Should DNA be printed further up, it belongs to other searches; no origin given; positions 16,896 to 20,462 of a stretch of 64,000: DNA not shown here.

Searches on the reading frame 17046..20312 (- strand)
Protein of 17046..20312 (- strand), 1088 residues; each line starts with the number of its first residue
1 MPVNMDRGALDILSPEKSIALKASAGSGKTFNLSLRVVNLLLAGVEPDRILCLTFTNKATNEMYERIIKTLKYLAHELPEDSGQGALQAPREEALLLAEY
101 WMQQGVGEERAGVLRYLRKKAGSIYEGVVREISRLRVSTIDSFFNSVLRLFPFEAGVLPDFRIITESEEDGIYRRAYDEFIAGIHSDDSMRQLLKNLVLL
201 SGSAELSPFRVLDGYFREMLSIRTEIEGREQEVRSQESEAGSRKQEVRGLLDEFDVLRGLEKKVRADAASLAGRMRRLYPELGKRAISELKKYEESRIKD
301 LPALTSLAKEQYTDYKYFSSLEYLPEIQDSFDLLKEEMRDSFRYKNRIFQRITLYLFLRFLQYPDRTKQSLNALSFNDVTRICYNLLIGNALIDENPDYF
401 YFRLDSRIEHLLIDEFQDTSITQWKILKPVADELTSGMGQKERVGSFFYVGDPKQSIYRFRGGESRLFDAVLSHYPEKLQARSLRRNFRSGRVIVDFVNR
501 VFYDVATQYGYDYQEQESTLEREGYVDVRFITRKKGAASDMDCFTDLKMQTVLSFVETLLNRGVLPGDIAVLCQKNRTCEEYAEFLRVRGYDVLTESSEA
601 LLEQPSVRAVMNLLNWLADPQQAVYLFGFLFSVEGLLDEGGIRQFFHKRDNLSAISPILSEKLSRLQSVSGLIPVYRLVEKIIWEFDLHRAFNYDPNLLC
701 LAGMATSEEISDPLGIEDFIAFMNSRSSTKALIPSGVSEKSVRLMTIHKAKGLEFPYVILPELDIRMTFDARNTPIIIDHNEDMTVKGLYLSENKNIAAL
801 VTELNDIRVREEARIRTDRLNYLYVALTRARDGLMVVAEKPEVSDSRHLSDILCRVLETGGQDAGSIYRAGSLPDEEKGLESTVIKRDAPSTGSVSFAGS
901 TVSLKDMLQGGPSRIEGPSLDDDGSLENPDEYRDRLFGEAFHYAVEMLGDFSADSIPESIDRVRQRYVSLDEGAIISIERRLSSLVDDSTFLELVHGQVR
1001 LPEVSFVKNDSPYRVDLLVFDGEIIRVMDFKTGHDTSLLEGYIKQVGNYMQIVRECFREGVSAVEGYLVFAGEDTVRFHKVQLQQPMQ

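Call 55: search_protein_families(library=pfam, proteins=[window:17046-20312:-], max_evalue=0.00001)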
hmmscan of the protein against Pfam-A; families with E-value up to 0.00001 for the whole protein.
window:17046-20312:- (1088 aa): 4 families
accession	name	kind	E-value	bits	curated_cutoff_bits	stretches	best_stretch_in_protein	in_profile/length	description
PF00580.27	UvrD-helicase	-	1.6e-42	146.5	23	1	14-474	11-269/271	UvrD/REP helicase N-terminal domain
PF13361.12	UvrD_C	-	5.2e-17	62.7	25.6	1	716-837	260-346/350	UvrD-like helicase C-terminal domain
PF13245.12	AAA_19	-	4.5e-14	53.2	25.1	1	9-75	4-72/134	AAA domain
PF13538.12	UvrD_C_2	-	2e-11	44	27.4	0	742-765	2-27/52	UvrD-like helicase C-terminal domain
